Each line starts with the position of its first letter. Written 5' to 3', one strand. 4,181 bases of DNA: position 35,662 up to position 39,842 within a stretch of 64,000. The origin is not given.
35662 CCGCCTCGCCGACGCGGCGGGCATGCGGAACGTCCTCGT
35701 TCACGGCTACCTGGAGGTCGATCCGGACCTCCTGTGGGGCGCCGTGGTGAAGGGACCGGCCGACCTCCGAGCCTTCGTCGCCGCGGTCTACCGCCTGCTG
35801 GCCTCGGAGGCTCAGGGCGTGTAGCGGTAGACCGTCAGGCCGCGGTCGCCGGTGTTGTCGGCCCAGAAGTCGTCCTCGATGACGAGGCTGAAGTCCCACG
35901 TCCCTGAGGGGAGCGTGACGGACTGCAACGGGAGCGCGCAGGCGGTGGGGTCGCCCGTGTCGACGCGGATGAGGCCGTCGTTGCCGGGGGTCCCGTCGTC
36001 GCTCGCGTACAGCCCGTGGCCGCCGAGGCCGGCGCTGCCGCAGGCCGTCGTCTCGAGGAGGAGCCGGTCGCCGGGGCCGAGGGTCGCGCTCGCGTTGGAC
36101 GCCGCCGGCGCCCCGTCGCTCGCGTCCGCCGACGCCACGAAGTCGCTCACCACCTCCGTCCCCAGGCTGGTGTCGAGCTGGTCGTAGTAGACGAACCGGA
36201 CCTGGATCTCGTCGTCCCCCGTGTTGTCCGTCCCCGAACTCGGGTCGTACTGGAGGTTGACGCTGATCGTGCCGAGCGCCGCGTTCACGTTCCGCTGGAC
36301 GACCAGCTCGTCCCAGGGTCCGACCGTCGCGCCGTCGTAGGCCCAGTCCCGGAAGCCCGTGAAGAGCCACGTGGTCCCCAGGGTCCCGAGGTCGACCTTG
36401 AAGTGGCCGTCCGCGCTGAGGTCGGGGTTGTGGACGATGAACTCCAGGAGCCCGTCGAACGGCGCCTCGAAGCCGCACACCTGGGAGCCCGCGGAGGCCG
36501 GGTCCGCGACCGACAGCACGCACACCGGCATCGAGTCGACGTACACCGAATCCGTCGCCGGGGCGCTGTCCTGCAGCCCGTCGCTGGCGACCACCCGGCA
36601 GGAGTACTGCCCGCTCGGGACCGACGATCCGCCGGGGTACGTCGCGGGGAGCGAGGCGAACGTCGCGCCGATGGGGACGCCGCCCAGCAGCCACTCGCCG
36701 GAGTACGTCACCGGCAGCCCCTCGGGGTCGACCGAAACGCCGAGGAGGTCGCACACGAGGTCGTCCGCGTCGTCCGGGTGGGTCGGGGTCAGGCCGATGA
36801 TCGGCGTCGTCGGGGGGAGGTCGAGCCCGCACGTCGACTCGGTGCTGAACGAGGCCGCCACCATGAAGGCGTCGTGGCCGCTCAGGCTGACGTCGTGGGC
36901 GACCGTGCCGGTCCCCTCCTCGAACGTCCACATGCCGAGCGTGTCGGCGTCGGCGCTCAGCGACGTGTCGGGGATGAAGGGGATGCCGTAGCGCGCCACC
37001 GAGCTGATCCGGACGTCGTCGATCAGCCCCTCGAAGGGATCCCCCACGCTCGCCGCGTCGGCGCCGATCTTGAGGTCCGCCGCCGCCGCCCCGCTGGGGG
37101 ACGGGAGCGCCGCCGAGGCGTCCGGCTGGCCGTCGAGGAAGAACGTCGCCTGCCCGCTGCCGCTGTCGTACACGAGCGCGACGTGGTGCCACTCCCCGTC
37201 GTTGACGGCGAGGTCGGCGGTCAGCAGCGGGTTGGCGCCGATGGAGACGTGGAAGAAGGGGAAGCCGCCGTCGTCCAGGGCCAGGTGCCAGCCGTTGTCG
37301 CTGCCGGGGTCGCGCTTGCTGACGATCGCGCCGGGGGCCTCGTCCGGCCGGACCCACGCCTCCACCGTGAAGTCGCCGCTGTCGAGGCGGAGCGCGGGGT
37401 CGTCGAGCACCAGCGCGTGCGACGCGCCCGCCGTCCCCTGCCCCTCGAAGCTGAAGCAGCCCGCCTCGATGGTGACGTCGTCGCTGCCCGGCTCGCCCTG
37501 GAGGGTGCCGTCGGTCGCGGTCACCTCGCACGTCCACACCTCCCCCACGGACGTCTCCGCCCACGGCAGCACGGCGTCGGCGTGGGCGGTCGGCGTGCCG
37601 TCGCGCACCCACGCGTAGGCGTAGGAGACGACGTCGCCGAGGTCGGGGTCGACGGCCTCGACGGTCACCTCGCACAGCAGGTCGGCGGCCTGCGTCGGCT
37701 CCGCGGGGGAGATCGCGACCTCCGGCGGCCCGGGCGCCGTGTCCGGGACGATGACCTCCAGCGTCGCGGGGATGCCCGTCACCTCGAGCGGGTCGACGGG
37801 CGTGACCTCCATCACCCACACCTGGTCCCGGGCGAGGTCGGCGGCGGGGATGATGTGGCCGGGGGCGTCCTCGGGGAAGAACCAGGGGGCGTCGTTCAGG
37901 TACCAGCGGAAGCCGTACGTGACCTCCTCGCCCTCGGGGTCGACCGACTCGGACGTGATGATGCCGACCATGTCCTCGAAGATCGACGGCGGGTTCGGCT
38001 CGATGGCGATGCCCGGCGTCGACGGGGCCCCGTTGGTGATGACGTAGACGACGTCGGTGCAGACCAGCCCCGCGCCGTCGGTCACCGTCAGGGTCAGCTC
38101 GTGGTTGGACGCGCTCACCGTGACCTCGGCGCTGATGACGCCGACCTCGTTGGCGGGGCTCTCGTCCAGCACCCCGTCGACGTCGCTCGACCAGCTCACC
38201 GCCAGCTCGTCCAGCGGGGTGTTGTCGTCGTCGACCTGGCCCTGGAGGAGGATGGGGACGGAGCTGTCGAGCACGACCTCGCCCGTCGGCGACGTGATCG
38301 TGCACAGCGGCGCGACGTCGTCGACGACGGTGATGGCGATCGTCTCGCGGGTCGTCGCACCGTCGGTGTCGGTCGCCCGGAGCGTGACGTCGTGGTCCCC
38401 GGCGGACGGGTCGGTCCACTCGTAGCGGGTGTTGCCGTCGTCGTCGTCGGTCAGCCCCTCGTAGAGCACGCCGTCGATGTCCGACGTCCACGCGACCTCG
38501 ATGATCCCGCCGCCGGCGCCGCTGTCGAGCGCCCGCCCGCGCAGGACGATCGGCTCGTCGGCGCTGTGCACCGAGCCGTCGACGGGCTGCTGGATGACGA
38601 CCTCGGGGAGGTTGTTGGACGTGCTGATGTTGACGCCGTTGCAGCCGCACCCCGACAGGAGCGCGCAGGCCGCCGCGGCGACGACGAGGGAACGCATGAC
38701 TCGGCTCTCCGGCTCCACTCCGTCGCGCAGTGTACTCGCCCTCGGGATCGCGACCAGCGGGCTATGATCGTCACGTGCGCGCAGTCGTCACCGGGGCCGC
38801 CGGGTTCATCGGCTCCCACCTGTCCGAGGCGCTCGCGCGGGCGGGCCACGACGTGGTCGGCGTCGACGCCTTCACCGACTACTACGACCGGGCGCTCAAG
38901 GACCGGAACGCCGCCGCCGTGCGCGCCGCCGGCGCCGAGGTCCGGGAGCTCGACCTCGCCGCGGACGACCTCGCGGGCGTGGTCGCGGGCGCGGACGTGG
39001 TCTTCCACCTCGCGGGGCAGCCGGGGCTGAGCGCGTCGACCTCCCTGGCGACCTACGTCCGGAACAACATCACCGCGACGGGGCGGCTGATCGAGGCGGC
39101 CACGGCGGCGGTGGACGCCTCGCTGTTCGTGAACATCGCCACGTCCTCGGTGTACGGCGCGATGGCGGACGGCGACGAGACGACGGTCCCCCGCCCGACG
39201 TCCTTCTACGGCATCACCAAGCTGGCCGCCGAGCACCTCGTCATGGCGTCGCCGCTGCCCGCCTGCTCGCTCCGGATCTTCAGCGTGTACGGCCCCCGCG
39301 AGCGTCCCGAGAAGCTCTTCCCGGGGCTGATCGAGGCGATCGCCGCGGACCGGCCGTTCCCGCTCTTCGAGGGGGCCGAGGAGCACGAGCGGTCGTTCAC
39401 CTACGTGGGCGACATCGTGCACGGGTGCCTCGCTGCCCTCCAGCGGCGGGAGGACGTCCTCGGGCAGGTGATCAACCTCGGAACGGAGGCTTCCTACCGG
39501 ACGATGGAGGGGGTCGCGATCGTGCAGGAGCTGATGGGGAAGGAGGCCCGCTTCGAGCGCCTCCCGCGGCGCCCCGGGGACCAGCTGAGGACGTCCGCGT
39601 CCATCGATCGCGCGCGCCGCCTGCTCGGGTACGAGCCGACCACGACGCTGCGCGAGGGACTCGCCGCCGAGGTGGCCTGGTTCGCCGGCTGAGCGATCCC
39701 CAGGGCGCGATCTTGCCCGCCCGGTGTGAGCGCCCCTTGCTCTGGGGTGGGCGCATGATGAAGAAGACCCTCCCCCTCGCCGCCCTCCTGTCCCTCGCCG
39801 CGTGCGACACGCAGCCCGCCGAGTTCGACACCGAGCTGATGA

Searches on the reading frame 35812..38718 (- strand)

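Call 37: search_protein_families(library=pfam, proteins=[window:35812-38718:-], max_evalue=0.0001)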
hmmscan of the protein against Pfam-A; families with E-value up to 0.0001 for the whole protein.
window:35812-38718:- (968 aa): 3 families
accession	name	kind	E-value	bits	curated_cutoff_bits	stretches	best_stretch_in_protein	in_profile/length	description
PF13385.13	Laminin_G_3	-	7.1e-29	101.3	27.6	1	435-575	6-144/151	Concanavalin A-like lectin/glucanases superfamily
PF02210.31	Laminin_G_2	-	4.1e-07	31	22.9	1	457-572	2-124/126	Laminin G domain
PF17957.7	Big_7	-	3e-06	28.2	24.1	1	38-112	1-69/70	Bacterial Ig domain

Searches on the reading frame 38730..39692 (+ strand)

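Call 38: search_protein_families(library=pfam, proteins=[window:38730-39692:+], max_evalue=0.0001)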
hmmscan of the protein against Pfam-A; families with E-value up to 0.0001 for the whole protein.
window:38730-39692:+ (320 aa): 8 families
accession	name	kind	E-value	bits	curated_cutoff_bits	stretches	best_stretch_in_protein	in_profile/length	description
PF01370.27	Epimerase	-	1.2e-45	156.3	20.9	1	19-251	2-240/240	NAD dependent epimerase/dehydratase family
PF16363.11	GDP_Man_Dehyd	-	1.4e-37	130.3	27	1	20-311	2-329/332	GDP-mannose 4,6 dehydratase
PF01073.25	3Beta_HSD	-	5.7e-15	55.5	22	1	19-238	1-230/280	3-beta hydroxysteroid dehydrogenase/isomerase family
PF04321.23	RmlD_sub_bind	-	4e-09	36.4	27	1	18-191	3-156/287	RmlD substrate binding domain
PF07993.18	NAD_binding_4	-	2.1e-08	34.1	20.1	1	20-174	1-191/258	Male sterility protein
PF13460.12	NAD_binding_10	-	2.8e-07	31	27.2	1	22-178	1-138/184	NAD(P)H-binding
PF05368.20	NmrA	-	1.4e-05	25.3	27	0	19-127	6-97/298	NmrA-like family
PF02719.21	Polysacc_synt_2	-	3.8e-05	23.5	20.2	1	19-173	2-151/293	Polysaccharide biosynthesis protein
